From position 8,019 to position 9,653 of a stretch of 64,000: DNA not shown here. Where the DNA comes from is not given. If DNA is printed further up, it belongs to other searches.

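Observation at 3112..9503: ECF sigma/anti-sigma pair divergent from a GT2 / SGNH / WecB / flavoprotein operon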

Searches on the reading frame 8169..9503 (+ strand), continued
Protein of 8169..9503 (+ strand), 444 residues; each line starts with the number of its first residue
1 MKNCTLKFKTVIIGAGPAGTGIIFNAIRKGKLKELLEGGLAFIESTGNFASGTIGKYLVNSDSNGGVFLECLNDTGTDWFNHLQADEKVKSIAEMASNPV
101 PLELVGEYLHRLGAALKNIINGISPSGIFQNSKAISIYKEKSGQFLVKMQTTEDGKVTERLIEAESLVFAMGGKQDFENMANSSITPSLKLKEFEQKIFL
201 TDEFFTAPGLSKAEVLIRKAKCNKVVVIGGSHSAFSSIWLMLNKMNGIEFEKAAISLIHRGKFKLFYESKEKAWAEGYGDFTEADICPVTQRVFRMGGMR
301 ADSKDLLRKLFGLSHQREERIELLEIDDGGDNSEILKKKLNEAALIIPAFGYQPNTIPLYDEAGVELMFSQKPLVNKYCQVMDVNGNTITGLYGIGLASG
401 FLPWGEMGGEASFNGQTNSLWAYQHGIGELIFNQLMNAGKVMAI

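Call 40: find_encoding_contigs(protein=P0154, flank=10000, max_places=2)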
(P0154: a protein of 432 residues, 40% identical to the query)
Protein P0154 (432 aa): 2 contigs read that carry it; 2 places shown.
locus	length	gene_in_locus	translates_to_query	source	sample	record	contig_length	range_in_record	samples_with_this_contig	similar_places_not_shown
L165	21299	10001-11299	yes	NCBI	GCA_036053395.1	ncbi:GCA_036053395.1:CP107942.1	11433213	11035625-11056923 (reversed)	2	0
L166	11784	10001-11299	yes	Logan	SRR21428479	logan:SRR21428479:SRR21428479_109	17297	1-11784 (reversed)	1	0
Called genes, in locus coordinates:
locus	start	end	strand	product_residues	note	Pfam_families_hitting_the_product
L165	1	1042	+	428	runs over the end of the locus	PF01547:SBP_bac_1, PF13416:SBP_bac_8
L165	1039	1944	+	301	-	PF00528:BPD_transp_1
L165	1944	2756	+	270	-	PF00528:BPD_transp_1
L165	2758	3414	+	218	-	PF04854:DUF624 (weak)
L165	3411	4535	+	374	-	PF07470:Glyco_hydro_88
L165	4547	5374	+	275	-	PF04962:KduI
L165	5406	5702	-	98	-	PF12844:HTH_19 (weak), PF13560:HTH_31, PF01381:HTH_3, PF13443:HTH_26 (weak)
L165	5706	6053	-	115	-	PF05973:Gp49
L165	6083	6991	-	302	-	PF01842:ACT, PF00551:Formyl_trans_N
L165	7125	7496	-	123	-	PF02482:Ribosomal_S30AE (weak)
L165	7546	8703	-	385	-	PF02350:Epimerase_2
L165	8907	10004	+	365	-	PF07944:Beta-AFase-like_GH127_cat (faint), PF03663:Glyco_hydro_76 (faint), PF25840:Ulvan_lyase_N (faint)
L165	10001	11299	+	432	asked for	-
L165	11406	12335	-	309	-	PF00535:Glycos_transf_2, PF13641:Glyco_tranf_2_3, PF13632:Glyco_trans_2_3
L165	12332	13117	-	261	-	PF13641:Glyco_tranf_2_3 (weak), PF00535:Glycos_transf_2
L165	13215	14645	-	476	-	PF00652:Ricin_B_lectin, PF14200:RicinB_lectin_2, PF03498:CDtoxinA (weak), PF13229:Beta_helix (faint), PF14200:RicinB_lectin_2, PF00544:Pectate_lyase_4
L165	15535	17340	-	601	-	PF00128:Alpha-amylase, PF02806:Alpha-amylase_C, PF00686:CBM_20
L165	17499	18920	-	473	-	PF05406:WGR, PF13570:Beta-prop_ACSF4, PF13360:PQQ_2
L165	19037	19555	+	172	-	PF01613:Flavin_Reduct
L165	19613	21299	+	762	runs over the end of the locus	PF00990:GGDEF, PF00563:EAL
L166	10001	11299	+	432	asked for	-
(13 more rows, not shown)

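Call 41: find_encoding_contigs(protein=P0192, flank=10000, max_places=2)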
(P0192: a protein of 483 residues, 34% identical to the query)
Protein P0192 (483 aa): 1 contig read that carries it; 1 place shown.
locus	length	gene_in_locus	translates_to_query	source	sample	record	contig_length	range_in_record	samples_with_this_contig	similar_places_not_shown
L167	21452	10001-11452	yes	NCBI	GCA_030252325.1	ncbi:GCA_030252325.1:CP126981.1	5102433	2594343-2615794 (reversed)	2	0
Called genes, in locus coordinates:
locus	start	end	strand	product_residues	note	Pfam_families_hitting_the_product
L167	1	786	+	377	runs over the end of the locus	PF01757:Acyl_transf_3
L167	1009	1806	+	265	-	-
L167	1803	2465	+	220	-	PF02585:PIG-L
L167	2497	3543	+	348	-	PF01073:3Beta_HSD, PF01370:Epimerase, PF04321:RmlD_sub_bind, PF16363:GDP_Man_Dehyd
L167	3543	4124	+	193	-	PF00908:dTDP_sugar_isom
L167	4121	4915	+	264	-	PF03808:Glyco_tran_WecG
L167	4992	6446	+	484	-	PF13727:CoA_binding_3 (weak), PF02397:Bac_transf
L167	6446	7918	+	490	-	PF01943:Polysacc_synt, PF13440:Polysacc_synt_3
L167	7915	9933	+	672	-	PF13641:Glyco_tranf_2_3 (weak), PF13439:Glyco_transf_4 (faint), PF00534:Glycos_transf_1, PF13692:Glyco_trans_1_4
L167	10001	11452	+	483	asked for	PF07992:Pyr_redox_2 (weak)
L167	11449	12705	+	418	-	PF08421:Methyltransf_13, PF13489:Methyltransf_23, PF08242:Methyltransf_12 (weak), PF08484:Methyltransf_14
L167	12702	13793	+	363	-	PF08421:Methyltransf_13, PF13489:Methyltransf_23 (faint), PF08484:Methyltransf_14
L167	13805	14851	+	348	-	PF13439:Glyco_transf_4, PF13579:Glyco_trans_4_4, PF13692:Glyco_trans_1_4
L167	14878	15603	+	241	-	PF01209:Ubie_methyltran (weak), PF13489:Methyltransf_23 (weak), PF08241:Methyltransf_11, PF08242:Methyltransf_12 (weak), PF13649:Methyltransf_25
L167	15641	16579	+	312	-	PF00296:Bac_luciferase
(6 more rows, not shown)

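Call 42: find_encoding_contigs(protein=P0125, flank=10000, max_places=2)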
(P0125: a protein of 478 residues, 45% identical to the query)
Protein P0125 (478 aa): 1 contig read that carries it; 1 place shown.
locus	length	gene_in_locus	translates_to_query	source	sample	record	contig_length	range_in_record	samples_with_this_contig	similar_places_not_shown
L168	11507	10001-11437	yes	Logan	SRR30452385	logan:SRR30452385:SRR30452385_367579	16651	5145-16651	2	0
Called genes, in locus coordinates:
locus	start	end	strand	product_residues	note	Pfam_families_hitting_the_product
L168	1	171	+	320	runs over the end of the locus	PF00254:FKBP_C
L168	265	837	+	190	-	-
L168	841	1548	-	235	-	PF00590:TP_methylase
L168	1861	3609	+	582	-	-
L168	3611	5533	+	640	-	-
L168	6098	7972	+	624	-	PF00535:Glycos_transf_2, PF13641:Glyco_tranf_2_3, PF03552:Cellulose_synt, PF13632:Glyco_trans_2_3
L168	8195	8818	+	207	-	PF00657:Lipase_GDSL, PF13472:Lipase_GDSL_2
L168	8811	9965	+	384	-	PF02350:Epimerase_2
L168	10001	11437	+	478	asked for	PF07992:Pyr_redox_2 (weak)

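Call 51: search_protein_families(library=pfam, alignment_id=A2, max_evalue=1)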
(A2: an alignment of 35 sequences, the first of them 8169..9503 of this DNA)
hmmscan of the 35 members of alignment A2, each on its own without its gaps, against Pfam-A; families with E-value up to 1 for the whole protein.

A. member 1, window:8169-9503:+ (444 aa): 4 families
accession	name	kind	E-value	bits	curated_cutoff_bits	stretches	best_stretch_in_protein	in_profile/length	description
PF07992.20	Pyr_redox_2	-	4.3e-10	39.9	26.1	1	9-387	2-266/291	Pyridine nucleotide-disulphide oxidoreductase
PF13738.12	Pyr_redox_3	-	0.14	11.8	30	0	11-31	1-21/305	Pyridine nucleotide-disulphide oxidoreductase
PF13454.12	NAD_binding_9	-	0.18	12.2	21.8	1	11-172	1-153/155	FAD-NAD(P)-binding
PF00890.30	FAD_binding_2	-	0.21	11.2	20.4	0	375-409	375-411/414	FAD binding domain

B. families by the number of members that match (of 35 scanned): 23 families
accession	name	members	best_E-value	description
PF07992.20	Pyr_redox_2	30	4.3e-10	Pyridine nucleotide-disulphide oxidoreductase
PF13738.12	Pyr_redox_3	23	1.5e-05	Pyridine nucleotide-disulphide oxidoreductase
PF00890.30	FAD_binding_2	15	0.00012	FAD binding domain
PF13454.12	NAD_binding_9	15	0.00094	FAD-NAD(P)-binding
PF03486.20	HI0933_like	11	2.4e-05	HI0933-like protein Rossmann domain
PF12831.13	FAD_oxidored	8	3.1e-06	FAD dependent oxidoreductase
PF13434.12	Lys_Orn_oxgnase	3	0.019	L-lysine 6-monooxygenase/L-ornithine 5-monooxygenase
PF01494.25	FAD_binding_3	2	0.0028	FAD binding domain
PF02310.24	B12-binding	2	0.019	B12 binding domain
PF10011.15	DUF2254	1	0.031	Predicted membrane protein (DUF2254)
PF05834.18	Lycopene_cycl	1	0.051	Lycopene cyclase protein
PF13450.12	NAD_binding_8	1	0.052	NAD(P)-binding Rossmann-like domain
PF09818.15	ABC_ATPase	1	0.075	P-loop domain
PF15608.11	PELOTA_1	1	0.083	PELOTA RNA binding domain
PF01134.28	GIDA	1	0.09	Glucose inhibited division protein A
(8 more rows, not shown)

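Call 54: find_encoding_contigs(protein=P0123, flank=10000, max_places=2)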
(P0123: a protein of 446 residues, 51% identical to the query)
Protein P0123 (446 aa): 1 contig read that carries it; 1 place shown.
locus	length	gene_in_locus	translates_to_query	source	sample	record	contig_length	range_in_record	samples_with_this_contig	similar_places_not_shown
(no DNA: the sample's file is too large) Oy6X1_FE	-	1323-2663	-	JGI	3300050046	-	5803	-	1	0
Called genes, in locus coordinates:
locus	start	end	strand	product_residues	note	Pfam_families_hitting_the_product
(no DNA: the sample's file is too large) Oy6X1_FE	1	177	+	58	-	?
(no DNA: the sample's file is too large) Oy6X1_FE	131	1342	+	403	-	PF02350:Epimerase_2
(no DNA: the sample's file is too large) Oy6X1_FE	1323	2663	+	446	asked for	PF07992:Pyr_redox_2 (weak)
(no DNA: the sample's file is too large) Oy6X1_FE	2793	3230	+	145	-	PF00072:Response_reg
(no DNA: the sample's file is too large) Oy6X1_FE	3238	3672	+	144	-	PF00072:Response_reg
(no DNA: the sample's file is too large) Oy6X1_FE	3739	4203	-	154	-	PF10807:DUF2541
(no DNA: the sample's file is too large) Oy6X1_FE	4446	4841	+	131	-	-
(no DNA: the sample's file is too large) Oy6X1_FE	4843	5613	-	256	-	PF00106:adh_short, PF08659:KR, PF13561:adh_short_C2, PF23441:SDR (faint)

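Call 61: search_protein_families(library=pfam, proteins=[L106:5590-8091:-, L106:11435-13576:-, L117:2072-3373:+, L117:8032-9276:+, L117:9607-10866:-, L089:3418-5250:+, L089:5427-6635:+, L089:7056-8291:+, L089:11306-12331:-, L165:8907-10004:+], max_evalue=0.001)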
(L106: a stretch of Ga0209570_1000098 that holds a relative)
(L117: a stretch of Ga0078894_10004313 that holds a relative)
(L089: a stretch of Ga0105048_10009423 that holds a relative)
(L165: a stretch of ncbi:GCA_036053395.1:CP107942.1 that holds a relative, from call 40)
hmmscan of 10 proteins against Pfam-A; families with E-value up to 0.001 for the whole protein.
L106:5590-8091:- (833 aa): 3 families
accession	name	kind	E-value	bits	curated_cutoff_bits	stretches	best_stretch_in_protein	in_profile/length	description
PF18939.6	DUF5686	-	4.5e-237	789.2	39.2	1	129-800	1-669/669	Family of unknown function (DUF5686)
PF13715.12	CarbopepD_reg_2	-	5.3e-20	71.7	32.2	1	36-119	1-88/88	CarboxypepD_reg-like domain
PF13620.12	CarboxypepD_reg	-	3.7e-12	46.9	32.3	1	36-105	2-77/82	Carboxypeptidase regulatory-like domain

L106:11435-13576:- (713 aa): 1 family
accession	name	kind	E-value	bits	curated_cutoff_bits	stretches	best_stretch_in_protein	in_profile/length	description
PF00999.27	Na_H_Exchanger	-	4.8e-55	187.4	26.2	1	33-397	2-371/375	Sodium/hydrogen exchanger, transmembrane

L117:2072-3373:+ (433 aa): 0 families

L117:8032-9276:+ (414 aa): 4 families
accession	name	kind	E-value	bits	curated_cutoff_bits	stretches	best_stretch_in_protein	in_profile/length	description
PF13692.12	Glyco_trans_1_4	-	9.1e-16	58.8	27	1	228-361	3-140/142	Glycosyl transferases group 1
PF00534.26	Glycos_transf_1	-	6.9e-10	39.2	26.4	1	292-376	86-171/172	Glycosyl transferases group 1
PF13524.12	Glyco_trans_1_2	-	2.4e-08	34.5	25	1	306-391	55-142/144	Glycosyl transferase-like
PF13439.12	Glyco_transf_4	-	1.8e-06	28.5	28.5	1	16-214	2-169/170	Glycosyltransferase Family 4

L117:9607-10866:- (419 aa): 2 families
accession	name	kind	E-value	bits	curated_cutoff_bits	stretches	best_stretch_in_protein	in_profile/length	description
PF13385.13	Laminin_G_3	-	1.5e-17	64.6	27.6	1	2-77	77-150/151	Concanavalin A-like lectin/glucanases superfamily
PF18962.6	Por_Secre_tail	-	6.9e-07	29.9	27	1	349-413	1-66/75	Secretion system C-terminal sorting domain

L089:3418-5250:+ (610 aa): 2 families
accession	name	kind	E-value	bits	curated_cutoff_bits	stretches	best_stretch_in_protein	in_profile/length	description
PF07691.17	PA14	-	8.3e-74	246.7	24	4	196-309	7-132/147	PA14 domain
PF10528.15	GLEYA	-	6.9e-07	29.9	26.2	0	247-284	14-51/91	GLEYA domain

L089:5427-6635:+ (402 aa): 5 families
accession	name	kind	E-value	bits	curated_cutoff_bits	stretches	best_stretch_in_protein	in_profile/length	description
PF13692.12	Glyco_trans_1_4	-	6.5e-23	82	27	1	223-360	2-142/142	Glycosyl transferases group 1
PF00534.26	Glycos_transf_1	-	3.6e-12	46.6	26.4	1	222-373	15-171/172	Glycosyl transferases group 1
PF13524.12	Glyco_trans_1_2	-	1.2e-09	38.7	25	1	305-387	58-141/144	Glycosyl transferase-like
PF13439.12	Glyco_transf_4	-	5.3e-07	30.3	28.5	1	16-212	2-170/170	Glycosyltransferase Family 4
PF13579.12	Glyco_trans_4_4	-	9.2e-06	26.5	29.7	1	17-207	2-158/158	Glycosyl transferase 4-like domain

L089:7056-8291:+ (411 aa): 6 families
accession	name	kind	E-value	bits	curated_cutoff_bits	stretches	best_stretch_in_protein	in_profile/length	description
PF09492.16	Pec_lyase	-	4.9e-09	36.3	22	0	66-134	30-94/292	Pectic acid lyase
PF07944.18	Beta-AFase-like_GH127_cat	-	1.6e-07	31.1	24.9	1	139-284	58-200/376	Beta-L-arabinofuranosidase, GH127 catalytic domain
PF03663.20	Glyco_hydro_76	-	7.4e-06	26.1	25.9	0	151-242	166-255/366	Glycosyl hydrolase family 76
PF07470.19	Glyco_hydro_88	-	2.6e-05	23.8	26.6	0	130-175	20-65/352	Glycosyl Hydrolase Family 88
PF01532.26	Glyco_hydro_47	-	7.6e-05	22.3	22.9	1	129-243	66-184/455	Glycosyl hydrolase family 47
PF06662.19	C5-epim_C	-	0.00013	22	23.3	0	78-113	32-67/188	D-glucuronyl C5-epimerase C-terminus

L089:11306-12331:- (341 aa): 2 families
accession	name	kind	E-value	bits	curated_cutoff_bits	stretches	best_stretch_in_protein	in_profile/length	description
PF04151.21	PPC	-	3.2e-06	28.4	25.9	1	234-304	1-69/70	Bacterial pre-peptidase C-terminal domain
PF17957.7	Big_7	-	0.00075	20.5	24.1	0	13-64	15-57/70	Bacterial Ig domain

L165:8907-10004:+ (365 aa): 4 families
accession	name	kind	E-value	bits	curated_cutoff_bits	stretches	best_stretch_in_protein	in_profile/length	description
PF03663.20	Glyco_hydro_76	-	3e-06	27.4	25.9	0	100-206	146-250/366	Glycosyl hydrolase family 76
PF09492.16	Pec_lyase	-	1.1e-05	25.3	22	0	116-159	47-89/292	Pectic acid lyase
PF07944.18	Beta-AFase-like_GH127_cat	-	1.4e-05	24.7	24.9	1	46-203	60-203/376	Beta-L-arabinofuranosidase, GH127 catalytic domain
PF07470.19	Glyco_hydro_88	-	0.00071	19.1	26.6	0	55-206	40-162/352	Glycosyl Hydrolase Family 88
